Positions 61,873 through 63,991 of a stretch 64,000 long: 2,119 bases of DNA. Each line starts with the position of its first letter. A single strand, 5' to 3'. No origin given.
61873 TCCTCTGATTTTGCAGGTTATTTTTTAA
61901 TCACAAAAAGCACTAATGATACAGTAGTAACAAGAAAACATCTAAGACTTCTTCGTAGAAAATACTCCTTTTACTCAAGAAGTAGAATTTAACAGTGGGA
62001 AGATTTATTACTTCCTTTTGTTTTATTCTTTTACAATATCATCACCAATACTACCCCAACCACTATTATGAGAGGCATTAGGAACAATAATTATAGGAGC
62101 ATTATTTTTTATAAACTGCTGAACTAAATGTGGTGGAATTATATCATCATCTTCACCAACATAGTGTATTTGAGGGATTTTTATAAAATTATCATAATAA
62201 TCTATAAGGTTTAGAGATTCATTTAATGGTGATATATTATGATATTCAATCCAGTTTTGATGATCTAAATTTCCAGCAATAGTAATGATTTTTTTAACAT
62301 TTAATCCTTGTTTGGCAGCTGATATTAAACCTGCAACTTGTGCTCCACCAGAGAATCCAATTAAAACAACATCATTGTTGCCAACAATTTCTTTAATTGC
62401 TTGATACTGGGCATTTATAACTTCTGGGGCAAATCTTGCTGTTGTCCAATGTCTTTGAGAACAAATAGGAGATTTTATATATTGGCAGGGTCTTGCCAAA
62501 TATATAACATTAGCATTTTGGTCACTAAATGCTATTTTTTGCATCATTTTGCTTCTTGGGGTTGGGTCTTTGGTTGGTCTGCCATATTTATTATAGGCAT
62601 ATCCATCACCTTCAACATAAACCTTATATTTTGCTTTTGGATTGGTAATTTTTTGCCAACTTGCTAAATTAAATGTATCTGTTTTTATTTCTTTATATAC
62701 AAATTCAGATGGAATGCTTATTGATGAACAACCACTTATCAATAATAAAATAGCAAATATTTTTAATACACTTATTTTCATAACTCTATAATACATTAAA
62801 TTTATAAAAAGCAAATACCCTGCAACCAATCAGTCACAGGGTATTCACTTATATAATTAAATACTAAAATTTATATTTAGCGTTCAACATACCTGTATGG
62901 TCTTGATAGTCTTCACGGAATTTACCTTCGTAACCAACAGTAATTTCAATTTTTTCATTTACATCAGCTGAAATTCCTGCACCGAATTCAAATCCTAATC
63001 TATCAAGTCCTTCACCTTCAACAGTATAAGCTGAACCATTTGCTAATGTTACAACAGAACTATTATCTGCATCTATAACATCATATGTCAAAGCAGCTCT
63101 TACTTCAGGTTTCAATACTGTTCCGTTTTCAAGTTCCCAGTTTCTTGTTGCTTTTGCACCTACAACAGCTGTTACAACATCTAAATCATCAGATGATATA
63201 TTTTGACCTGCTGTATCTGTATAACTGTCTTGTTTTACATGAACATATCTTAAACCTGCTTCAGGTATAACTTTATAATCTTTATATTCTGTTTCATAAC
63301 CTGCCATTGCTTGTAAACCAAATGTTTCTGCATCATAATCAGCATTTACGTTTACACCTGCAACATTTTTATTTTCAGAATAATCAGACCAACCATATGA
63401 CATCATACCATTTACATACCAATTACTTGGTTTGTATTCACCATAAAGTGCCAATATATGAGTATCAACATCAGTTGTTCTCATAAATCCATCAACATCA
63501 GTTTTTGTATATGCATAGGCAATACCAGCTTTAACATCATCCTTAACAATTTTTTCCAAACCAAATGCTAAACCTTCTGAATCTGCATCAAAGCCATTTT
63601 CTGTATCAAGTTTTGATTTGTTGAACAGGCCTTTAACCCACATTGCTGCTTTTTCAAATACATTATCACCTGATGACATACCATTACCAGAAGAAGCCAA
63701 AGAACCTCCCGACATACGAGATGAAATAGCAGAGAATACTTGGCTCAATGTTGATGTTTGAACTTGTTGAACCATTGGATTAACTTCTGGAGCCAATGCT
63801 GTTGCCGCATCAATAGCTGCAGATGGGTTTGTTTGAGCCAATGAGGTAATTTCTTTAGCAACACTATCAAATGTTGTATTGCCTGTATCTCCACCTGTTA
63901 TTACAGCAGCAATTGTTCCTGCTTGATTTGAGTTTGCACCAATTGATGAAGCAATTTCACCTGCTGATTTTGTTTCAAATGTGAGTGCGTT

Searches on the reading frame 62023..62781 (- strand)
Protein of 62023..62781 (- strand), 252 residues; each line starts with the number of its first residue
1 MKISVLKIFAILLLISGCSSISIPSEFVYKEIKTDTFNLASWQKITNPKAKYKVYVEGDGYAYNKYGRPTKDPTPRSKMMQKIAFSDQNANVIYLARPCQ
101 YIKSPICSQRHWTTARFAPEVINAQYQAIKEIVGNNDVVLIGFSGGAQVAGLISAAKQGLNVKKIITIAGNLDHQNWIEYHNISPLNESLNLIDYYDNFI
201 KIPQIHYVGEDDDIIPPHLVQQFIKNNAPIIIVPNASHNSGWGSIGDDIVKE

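Call 47: find_encoding_contigs(protein=window:62023-62781:-, flank=10000, max_places=1)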
Protein window:62023-62781:- (252 aa): 24 contigs read that carry it; 1 place shown.
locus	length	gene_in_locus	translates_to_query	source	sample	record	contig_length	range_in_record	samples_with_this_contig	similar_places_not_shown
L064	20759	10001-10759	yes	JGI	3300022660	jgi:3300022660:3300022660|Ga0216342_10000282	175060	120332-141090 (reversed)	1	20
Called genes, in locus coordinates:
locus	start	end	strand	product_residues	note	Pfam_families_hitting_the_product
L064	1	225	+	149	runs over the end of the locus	-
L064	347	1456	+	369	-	PF01926:MMR_HSR1, PF02421:FeoB_N, PF06071:YchF-GTPase_C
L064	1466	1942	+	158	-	PF00588:SpoU_methylase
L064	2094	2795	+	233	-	-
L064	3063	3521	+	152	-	PF00691:OmpA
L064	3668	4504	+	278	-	PF13174:TPR_6 (faint), PF13525:YfiO (weak), PF07719:TPR_2 (faint), PF13432:TPR_16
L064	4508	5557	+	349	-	PF01171:ATP_bind_3, PF06508:QueC (weak)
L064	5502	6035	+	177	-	PF01668:SmpB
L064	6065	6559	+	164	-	PF05154:TM2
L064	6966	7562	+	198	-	PF00239:Resolvase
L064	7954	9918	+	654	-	PF03797:Autotransporter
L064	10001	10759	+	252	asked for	PF03959:FSH1 (weak)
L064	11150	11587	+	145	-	-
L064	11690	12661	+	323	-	PF01210:NAD_Gly3P_dh_N, PF07479:NAD_Gly3P_dh_C, PF20618:GPD_NAD_C_bact (weak)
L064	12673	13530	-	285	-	PF00398:RrnaAD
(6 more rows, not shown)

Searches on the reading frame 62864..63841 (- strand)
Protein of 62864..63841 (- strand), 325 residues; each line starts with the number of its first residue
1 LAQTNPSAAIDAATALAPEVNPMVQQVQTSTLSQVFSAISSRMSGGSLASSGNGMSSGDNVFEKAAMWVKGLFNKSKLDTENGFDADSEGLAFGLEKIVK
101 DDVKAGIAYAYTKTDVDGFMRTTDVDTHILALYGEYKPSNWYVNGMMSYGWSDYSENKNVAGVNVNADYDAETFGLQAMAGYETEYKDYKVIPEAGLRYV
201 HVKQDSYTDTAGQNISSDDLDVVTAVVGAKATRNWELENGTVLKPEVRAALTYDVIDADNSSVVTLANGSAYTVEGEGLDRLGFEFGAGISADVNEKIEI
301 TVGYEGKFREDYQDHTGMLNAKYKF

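Call 67: search_protein_families(library=pfam, proteins=[window:62864-63841:-], max_evalue=0.001)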
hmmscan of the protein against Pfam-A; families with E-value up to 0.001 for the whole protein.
window:62864-63841:- (325 aa): 2 families
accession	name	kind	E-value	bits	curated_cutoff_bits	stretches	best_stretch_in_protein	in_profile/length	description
PF03797.25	Autotransporter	-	1.7e-49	169.4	26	1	67-305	1-255/255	Autotransporter beta-domain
PF13505.12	OMP_b-brl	-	0.00051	20.7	28.7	0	136-325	17-175/175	Outer membrane protein beta-barrel domain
